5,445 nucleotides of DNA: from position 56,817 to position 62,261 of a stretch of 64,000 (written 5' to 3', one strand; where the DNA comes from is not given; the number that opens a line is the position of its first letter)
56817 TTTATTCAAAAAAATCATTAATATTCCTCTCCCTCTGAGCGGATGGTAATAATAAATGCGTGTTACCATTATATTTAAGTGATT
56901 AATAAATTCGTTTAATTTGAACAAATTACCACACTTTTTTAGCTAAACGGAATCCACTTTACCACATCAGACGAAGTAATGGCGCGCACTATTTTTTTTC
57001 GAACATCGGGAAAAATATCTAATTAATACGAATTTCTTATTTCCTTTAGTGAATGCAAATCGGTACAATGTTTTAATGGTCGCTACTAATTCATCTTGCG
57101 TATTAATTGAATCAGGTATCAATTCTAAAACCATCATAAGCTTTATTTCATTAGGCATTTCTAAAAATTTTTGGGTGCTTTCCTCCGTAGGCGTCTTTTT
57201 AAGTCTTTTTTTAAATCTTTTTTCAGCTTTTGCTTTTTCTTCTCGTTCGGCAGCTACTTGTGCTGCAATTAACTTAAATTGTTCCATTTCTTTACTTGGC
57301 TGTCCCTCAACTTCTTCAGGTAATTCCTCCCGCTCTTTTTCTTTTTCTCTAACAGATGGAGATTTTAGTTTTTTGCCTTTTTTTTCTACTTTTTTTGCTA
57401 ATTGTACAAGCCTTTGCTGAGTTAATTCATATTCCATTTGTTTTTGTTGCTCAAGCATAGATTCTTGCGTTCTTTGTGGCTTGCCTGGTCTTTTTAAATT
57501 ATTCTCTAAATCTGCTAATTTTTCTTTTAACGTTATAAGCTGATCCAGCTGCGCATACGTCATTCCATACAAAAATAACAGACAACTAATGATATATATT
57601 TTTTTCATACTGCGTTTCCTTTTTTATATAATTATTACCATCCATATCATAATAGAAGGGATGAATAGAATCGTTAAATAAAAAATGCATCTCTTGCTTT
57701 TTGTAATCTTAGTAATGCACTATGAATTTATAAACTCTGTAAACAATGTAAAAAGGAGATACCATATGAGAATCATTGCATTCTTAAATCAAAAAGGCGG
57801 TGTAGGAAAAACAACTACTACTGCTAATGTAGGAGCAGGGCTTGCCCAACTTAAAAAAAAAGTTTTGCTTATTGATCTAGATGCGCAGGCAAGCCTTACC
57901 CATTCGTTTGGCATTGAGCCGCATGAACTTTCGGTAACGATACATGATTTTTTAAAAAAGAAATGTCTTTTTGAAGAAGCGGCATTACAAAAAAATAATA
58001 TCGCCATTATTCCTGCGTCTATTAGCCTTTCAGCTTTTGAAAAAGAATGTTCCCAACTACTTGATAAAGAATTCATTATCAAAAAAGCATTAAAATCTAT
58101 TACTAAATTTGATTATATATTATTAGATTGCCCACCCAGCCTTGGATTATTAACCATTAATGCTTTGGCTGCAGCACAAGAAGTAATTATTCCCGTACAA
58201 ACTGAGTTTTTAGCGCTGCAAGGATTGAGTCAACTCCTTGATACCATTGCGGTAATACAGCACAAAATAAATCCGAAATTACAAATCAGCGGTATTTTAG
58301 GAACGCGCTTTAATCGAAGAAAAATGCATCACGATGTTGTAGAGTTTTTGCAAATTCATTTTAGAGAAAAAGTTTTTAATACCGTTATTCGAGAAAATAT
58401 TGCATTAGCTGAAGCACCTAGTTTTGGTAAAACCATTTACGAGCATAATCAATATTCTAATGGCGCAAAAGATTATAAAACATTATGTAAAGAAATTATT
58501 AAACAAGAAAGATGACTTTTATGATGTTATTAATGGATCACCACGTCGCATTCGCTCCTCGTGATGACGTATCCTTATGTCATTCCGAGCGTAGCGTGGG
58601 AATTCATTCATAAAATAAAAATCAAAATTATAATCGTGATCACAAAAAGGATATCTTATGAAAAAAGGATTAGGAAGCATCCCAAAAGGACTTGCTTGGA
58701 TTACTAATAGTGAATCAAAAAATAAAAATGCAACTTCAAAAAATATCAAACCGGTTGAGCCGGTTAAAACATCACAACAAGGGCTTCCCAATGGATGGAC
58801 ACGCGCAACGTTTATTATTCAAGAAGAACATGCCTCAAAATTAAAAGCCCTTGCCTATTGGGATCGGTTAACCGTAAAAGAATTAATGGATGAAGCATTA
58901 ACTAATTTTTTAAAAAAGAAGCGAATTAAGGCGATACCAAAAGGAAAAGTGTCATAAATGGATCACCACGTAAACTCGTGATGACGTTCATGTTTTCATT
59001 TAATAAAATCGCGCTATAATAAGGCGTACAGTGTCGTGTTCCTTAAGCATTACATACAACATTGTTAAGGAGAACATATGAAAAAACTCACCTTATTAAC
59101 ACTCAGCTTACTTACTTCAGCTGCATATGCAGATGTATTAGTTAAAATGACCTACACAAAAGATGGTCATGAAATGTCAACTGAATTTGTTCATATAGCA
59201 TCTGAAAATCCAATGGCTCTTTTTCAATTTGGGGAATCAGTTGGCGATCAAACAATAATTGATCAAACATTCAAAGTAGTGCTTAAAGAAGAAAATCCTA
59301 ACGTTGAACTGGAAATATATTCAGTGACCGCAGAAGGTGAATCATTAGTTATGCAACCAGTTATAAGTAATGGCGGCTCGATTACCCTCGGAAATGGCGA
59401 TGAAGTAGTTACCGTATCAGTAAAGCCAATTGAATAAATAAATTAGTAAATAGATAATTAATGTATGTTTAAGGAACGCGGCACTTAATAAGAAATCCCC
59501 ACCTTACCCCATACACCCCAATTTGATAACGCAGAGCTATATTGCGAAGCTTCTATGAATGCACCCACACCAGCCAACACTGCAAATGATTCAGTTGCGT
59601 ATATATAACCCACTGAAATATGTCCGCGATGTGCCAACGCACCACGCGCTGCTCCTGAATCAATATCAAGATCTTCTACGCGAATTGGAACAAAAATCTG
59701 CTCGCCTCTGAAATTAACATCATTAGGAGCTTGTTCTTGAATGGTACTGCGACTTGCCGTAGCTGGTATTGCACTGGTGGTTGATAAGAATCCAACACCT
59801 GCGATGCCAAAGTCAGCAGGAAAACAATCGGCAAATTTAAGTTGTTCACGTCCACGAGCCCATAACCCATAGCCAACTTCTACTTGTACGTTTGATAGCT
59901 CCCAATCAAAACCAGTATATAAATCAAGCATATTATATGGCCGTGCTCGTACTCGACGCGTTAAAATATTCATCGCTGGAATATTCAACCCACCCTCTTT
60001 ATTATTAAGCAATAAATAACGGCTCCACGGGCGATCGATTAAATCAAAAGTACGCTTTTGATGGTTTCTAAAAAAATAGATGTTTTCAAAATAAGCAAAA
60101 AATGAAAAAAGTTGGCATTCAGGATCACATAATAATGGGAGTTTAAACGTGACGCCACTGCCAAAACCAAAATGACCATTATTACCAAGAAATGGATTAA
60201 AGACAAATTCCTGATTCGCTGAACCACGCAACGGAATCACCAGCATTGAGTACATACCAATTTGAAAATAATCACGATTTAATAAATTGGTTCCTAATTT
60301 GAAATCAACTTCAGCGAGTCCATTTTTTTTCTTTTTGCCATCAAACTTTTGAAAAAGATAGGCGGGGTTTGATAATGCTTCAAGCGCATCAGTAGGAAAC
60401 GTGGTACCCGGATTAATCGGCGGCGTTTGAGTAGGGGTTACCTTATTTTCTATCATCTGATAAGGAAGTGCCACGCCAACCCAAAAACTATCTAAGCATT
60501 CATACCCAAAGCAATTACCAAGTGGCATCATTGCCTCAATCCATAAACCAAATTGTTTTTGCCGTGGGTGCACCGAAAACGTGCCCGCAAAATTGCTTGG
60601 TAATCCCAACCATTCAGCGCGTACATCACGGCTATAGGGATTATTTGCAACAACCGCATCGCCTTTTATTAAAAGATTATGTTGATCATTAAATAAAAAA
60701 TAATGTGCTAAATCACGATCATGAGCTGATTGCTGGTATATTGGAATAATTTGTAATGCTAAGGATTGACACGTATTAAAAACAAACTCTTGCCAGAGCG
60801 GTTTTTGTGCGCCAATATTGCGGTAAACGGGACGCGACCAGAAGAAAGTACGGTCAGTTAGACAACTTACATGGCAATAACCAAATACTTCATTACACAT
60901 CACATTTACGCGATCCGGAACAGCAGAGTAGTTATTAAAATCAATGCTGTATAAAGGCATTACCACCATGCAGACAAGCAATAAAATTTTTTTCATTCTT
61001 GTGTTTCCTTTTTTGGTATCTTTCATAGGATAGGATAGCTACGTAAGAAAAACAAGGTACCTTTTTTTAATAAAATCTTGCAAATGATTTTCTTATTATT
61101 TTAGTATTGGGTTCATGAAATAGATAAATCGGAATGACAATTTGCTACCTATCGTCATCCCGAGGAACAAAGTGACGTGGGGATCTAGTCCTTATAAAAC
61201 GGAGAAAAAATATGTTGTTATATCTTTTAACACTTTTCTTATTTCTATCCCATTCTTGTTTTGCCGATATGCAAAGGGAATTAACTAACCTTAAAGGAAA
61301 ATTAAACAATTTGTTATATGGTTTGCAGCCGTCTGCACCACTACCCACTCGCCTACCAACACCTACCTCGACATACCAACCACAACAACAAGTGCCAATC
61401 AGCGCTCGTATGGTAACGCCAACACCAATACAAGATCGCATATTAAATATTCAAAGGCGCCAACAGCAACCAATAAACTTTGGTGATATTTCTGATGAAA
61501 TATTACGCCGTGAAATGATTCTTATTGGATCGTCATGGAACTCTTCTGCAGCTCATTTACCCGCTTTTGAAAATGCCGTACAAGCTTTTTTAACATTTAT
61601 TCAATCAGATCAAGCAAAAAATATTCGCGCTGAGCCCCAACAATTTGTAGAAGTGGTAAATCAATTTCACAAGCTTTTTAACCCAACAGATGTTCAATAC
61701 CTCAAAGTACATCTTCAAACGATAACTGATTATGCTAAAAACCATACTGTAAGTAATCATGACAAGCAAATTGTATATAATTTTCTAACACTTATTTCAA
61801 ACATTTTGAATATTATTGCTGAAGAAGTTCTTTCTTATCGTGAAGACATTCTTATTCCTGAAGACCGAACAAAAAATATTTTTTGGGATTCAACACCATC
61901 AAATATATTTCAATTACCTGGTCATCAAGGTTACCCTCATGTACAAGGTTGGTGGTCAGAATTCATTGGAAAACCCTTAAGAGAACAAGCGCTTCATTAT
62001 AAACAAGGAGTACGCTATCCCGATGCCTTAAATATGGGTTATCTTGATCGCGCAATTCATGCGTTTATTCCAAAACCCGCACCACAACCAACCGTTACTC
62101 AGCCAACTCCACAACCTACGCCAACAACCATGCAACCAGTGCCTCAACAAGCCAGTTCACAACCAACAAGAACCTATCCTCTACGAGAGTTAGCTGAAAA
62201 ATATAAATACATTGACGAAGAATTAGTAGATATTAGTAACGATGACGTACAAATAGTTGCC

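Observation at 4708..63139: Shared 17-residue motif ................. directly after the signal peptide of five secreted proteins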

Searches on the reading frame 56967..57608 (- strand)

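Call 8: search_protein_families(library=pfam, proteins=[window:56967-57608:-], max_evalue=1)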
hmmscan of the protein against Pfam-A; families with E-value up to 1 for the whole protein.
window:56967-57608:- (213 aa): 1 family
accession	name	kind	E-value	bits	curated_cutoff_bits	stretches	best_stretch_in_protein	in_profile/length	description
PF03885.18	DUF327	-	0.55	10.6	25.8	0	45-83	20-58/143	Protein of unknown function (DUF327)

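Call 9: search_protein_families(library=ncbifam, proteins=[window:56967-57608:-], max_evalue=1)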
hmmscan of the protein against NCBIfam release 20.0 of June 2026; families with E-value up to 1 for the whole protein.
window:56967-57608:- (213 aa): 2 families
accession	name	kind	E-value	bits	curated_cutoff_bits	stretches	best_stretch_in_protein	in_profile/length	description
NF007003.0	PRK09466.1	subfamily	0.0039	15.6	582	1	48-166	327-441/810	bifunctional aspartate kinase/homoserine dehydrogenase II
TIGR03793.1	leader_NHLP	domain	0.042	13.7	50.9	1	124-160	11-47/77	NHLP leader peptide family RiPP precursor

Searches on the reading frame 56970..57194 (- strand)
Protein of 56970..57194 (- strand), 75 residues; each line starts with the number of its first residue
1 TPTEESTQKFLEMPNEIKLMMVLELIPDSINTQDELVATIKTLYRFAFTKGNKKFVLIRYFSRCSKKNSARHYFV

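Call 83: search_protein_families(library=pfam, proteins=[window:56970-57194:-], max_evalue=10)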
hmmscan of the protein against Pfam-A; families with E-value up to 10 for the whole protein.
seq(75 aa): 1 family
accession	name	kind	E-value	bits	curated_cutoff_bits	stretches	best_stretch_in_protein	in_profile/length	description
PF06840.17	PDC10_C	-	0.061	13.8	27.3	1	6-42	24-61/90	Programmed cell death protein 10, C-terminal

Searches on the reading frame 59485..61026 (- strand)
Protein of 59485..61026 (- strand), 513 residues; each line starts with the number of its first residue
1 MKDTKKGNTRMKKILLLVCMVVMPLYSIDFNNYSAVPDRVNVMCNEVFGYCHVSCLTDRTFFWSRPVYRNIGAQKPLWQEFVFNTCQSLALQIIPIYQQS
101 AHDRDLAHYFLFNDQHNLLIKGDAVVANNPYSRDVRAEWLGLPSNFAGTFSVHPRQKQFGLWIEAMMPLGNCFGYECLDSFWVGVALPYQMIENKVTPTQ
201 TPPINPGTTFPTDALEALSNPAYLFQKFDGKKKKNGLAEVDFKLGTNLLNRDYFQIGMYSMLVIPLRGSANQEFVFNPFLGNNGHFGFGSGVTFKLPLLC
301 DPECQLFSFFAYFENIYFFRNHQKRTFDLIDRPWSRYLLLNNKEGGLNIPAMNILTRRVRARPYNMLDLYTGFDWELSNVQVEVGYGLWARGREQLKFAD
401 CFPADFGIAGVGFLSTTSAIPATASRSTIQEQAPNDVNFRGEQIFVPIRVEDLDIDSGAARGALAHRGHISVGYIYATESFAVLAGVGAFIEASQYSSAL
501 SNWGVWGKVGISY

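Call 41: search_protein_families(library=pfam, proteins=[window:59485-61026:-], max_evalue=0.01)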
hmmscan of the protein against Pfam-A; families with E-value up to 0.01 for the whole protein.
window:59485-61026:- (513 aa): 0 families

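Call 75: find_related_loci(query=A6, collection=metagenome_contigs, flank=10000)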
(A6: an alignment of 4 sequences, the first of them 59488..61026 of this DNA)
Query A6 (513 aa) in metagenome_contigs; peptide patterns used: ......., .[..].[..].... (x = any residue, [..] = any of these).
168 stretches matched a pattern, but none encodes a relative of the query by tblastn (E <= 1e-3).

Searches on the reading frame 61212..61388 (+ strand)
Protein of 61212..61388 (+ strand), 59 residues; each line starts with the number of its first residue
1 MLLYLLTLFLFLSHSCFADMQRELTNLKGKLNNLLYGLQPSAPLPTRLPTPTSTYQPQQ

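Call 15: find_homologous_proteins(query=A1, max_evalue=1)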
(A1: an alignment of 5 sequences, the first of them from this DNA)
Query A1 (5 sequences): 17 candidates shared short words with the query, none scored E <= 1.
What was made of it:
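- Tried and rejected: A profile of the five N-termini searched against 5.8 billion proteins returned nothing, not even the query proteins, so it was uninformative (call 15).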

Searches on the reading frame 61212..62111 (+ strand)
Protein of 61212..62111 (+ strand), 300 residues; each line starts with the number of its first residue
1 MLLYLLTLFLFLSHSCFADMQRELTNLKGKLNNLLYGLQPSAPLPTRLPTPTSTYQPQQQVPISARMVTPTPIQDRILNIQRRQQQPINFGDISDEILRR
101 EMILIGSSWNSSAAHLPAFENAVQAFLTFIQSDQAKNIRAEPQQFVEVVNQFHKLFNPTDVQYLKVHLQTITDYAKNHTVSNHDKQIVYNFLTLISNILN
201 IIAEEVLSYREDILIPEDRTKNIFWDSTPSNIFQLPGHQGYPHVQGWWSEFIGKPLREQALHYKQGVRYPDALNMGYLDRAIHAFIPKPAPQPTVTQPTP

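Call 67: predict_structure(alignment_id=A5)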
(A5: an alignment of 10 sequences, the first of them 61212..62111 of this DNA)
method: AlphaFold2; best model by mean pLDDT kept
length: 300 residues; sequences in the alignment: 10
mean_pLDDT: 79.3   pTM: 0.67
mean pLDDT of the five models: 79.3, 75.5, 72.1, 71.7, 71.7
residues with pLDDT >= 90: 111; 70-90: 125; 50-70: 22; < 50: 42
segments of 3 or more residues with pLDDT < 50: 39-69, 234-238, 263-266
pLDDT, mean of each block of 10 residues (from residue 1): 85 82 84 67 37 34 40 84 77 95 94 92 93 85 91 91 94 96 94 92 90 87 70 49 82 85 58 88 89 74
secondary structure, 60 per line:
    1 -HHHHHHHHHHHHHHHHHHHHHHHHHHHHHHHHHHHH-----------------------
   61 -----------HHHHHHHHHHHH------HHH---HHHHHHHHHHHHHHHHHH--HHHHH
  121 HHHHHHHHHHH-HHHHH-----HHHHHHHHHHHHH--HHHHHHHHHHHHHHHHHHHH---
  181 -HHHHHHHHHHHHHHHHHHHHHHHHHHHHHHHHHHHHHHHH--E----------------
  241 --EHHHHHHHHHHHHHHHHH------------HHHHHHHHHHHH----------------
elements in order: H2-37 H72-83 H96-113 H116-131 H133-137 H143-155 H158-177 H182-221 H244-260 H273-284
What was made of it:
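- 61212..62801 (+): Gene p4 (529 aa). Signal peptide 1-18, helix 20-38, disordered Pro-rich spacer 39-69, then two copies of a helical domain joined by a second Pro-rich linker. AlphaFold2 model pLDDT 79 (call 67).
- The AlphaFold2 model built on the family alignment (pLDDT 79) gives a helix up to residue 37, a disordered stretch at 39-69, and a separate confident helical domain (call 67). The helix is separated from the domain by a disordered spacer (call 67).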

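Call 70: fold_search(model_id=the predicted structure, library=pdb)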
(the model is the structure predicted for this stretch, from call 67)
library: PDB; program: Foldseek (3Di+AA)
matches with E <= 10: 133; with E <= 0.001: 0
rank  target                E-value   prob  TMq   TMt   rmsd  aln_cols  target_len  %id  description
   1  6u1s_A                1.2e+00  0.10  0.16  0.15  15.4       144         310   14  Cryo-EM structure of a de novo designed 16-helix transmembrane nanopore, TMHC8_R. (released 2020-08-19)
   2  9ca3_D                1.4e+00  0.15  0.23  0.26  13.2       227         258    6  Crystal structure of MarE C280S in complex with cyanide bound heme and its native substrate, beta-methyl-L-tryptophan (released 2025-04-02)
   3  2npm_B                1.8e+00  0.04  0.14  0.17  19.5       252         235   10  crystal structure of Cryptosporidium parvum 14-3-3 protein in complex with peptide (released 2006-11-07)
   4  8w6e_A                2.0e+00  0.25  0.26  0.42   9.1       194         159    9  De novo design of HBC599 binder (released 2024-11-27)
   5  8sah_B                2.0e+00  0.05  0.11  0.14  21.2       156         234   12  Huntingtin C-HEAT domain in complex with HAP40 (released 2023-04-26)
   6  8fin_A                2.2e+00  0.06  0.13  0.19  19.6       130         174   11  Multi-state design of two-state switchable hinge proteins (released 2023-08-16)
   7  4ct4_A                2.2e+00  0.05  0.12  0.14  18.6       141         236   15  CNOT1 MIF4G domain - DDX6 complex (released 2014-05-07)
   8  5uf7                  2.4e+00  0.08  0.21  0.14  15.3       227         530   11  CRYSTAL STRUCTURE OF MUNC13-1 MUN DOMAIN (released 2017-02-15)
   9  7q83_B                3.0e+00  0.10  0.25  0.36   7.5       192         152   14  Crystal structure of S. cerevisiae Sso2 in complex with the pleckstrin homology domain of Sec3 (released 2022-08-31)
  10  8gel_A                3.1e+00  0.13  0.22  0.14   9.2       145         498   10  Cryo-EM structure of synthetic tetrameric building block sC4 (released 2024-03-13)
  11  5cwl_B                3.1e+00  0.03  0.12  0.17  19.7       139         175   12  Crystal structure of de novo designed helical repeat protein DHR54 (released 2015-12-16)
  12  8e20_B                3.1e+00  0.02  0.12  0.03  20.8       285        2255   13  Cryo-EM structure of the full-length human NF1 dimer (released 2023-04-26)
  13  8hhe_B                3.3e+00  0.08  0.13  0.07  20.0       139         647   13  Crystal structure of Cry5B from Bacillus thuringiensis at 4.5 A resolution (released 2022-12-07)
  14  5krw_MODEL_1_A        3.4e+00  0.02  0.09  0.15  15.9       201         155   11  Recognition and targeting mechanisms by chaperones in flagella assembly and operation (released 2016-08-17)
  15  8e0l_A                3.6e+00  0.06  0.15  0.24  18.4       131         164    9  Homotrimeric variant of tcTRP9, BGL06 (released 2023-04-12)
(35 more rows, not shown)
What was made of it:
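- On Any curated protein family (Pfam-A, NCBIfam) or solved structure: Foldseek against PDB best E 1.2 (call 70).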

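Call 71: search_protein_families(library=pfam, alignment_id=A5, max_evalue=0.01)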
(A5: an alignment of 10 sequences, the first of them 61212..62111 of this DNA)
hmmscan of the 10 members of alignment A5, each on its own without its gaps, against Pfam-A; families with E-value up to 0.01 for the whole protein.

A. member 1, window:61212-62111:+ (300 aa): 0 families

B. families by the number of members that match (of 10 scanned): 1 family
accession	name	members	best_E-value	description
PF04691.17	ApoC-I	1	0.00034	Apolipoprotein C-I (ApoC-1)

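Call 93: search_solved_structures(query=A5, max_evalue=1)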
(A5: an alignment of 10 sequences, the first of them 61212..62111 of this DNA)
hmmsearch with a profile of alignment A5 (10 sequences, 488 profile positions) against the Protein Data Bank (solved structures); distinct sequences matched with E-value up to 1: 6.
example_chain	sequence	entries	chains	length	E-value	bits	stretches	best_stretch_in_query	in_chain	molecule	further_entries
9k8e_A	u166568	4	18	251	0.01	17.8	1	333-421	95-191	Cage-t32-Zn1-HEHE-35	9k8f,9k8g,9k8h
8ftp_A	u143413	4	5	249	0.043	15.7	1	181-240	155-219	Alpha/beta fold hydrolase | Fluorophosphonate-binding serine hydrolase H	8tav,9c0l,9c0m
6kos_A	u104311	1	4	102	0.048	15.5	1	92-170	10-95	SUWA (Super WA20)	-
7jh6_A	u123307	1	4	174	0.13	14.1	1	129-244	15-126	Two-domain di-Zn(II) and porphyrin-binding protein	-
7jrq_A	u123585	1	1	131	0.18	13.7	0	344-385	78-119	MPP1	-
1p68_A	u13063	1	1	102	0.27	13.1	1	92-167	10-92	De novo designed protein S-824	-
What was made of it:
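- On Any curated protein family (Pfam-A, NCBIfam) or solved structure: PDB sequence search best E 0.01, to designed helical proteins (call 93).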

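Call 94: search_protein_families(library=ncbifam, alignment_id=A5, max_evalue=0.01)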
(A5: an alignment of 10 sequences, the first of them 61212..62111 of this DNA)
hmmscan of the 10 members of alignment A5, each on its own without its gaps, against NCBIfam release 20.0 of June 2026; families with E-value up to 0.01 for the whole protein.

A. member 1, window:61212-62111:+ (300 aa): 0 families

B. families by the number of members that match (of 10 scanned): 2 families
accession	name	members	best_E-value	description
NF047516.1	LA_3659_fam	1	0.002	LA_3659 family protein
NF047514.1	SpiroCoCo_N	1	0.002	SpiroCoCo family coiled-coil protein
